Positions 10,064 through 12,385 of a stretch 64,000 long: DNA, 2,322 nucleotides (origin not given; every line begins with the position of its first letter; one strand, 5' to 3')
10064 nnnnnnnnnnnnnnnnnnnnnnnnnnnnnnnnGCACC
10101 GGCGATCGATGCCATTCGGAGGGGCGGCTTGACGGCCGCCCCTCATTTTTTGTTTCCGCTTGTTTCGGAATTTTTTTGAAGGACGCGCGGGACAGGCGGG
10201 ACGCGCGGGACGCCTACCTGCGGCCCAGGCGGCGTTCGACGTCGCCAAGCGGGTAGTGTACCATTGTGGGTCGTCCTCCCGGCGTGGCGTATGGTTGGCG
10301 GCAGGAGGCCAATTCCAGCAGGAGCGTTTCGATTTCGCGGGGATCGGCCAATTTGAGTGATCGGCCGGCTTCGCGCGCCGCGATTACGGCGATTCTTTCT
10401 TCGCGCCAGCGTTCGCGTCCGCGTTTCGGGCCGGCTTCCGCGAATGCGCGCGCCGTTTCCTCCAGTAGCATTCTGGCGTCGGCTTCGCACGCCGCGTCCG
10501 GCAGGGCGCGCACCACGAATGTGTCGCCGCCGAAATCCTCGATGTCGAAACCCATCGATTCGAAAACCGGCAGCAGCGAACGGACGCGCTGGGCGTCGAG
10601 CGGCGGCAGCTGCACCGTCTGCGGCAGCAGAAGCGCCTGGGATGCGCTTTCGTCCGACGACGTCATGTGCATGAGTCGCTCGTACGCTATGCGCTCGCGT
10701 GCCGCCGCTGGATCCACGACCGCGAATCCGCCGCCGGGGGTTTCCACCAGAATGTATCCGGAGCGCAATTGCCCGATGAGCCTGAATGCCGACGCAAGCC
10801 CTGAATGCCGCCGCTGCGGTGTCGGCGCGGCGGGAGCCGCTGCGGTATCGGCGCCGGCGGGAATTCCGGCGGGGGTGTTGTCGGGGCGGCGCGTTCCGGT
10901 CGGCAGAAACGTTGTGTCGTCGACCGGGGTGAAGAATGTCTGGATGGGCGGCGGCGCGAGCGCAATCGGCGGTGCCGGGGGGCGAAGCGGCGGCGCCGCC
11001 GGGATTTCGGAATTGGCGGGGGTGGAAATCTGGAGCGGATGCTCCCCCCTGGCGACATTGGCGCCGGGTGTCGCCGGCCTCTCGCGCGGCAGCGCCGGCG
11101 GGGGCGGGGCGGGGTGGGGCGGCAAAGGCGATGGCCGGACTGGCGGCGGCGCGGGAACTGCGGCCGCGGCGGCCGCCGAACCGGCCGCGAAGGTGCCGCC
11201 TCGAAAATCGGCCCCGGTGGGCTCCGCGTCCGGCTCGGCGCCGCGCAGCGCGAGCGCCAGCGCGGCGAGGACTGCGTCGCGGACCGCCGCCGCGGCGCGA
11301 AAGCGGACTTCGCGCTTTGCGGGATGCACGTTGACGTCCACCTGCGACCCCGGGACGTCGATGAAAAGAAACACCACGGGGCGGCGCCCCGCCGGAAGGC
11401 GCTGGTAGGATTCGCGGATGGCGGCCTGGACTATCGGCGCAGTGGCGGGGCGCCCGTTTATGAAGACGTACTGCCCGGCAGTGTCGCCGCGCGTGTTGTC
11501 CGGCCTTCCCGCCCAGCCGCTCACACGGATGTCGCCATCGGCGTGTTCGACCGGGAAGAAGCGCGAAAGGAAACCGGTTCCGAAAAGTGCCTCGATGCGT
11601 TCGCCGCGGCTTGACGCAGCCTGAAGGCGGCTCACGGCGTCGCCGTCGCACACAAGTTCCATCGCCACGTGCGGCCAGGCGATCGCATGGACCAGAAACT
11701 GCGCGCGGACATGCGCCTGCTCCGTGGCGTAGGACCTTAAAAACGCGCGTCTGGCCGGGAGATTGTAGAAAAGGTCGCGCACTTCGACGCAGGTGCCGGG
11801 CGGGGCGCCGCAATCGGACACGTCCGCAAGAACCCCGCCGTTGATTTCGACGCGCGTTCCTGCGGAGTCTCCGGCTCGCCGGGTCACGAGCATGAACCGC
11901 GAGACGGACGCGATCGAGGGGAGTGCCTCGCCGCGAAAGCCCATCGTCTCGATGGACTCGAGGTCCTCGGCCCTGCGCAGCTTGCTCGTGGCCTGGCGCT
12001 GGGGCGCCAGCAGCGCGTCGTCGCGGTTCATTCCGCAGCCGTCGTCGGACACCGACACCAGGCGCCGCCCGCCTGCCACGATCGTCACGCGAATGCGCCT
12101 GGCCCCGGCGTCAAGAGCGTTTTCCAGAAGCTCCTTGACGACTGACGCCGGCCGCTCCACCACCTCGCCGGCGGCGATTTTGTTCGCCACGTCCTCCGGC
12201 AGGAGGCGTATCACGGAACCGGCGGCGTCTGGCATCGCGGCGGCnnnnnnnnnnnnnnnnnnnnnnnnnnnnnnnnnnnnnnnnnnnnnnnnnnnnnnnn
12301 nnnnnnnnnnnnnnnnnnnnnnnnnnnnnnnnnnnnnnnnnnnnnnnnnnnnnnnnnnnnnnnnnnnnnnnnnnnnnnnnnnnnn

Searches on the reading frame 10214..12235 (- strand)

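Call 89: search_protein_families(library=pfam, proteins=[window:10214-12235:-], max_evalue=0.00001)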
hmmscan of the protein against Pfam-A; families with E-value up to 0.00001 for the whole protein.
window:10214-12235:- (673 aa): 4 families
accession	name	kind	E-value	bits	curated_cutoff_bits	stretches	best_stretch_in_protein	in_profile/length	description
PF01119.25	DNA_mis_repair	-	7e-32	110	26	1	214-330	1-118/119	DNA mismatch repair protein, C-terminal domain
PF08676.16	MutL_C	-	2.7e-25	89.1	25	1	487-623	1-135/142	MutL C terminal dimerisation domain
PF13589.12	HATPase_c_3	-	8.2e-08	32.8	25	1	30-129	4-103/137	Histidine kinase-, DNA gyrase B-, and HSP90-like ATPase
PF02518.31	HATPase_c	-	5.4e-07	30.5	26.4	1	27-75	4-55/111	Histidine kinase-, DNA gyrase B-, and HSP90-like ATPase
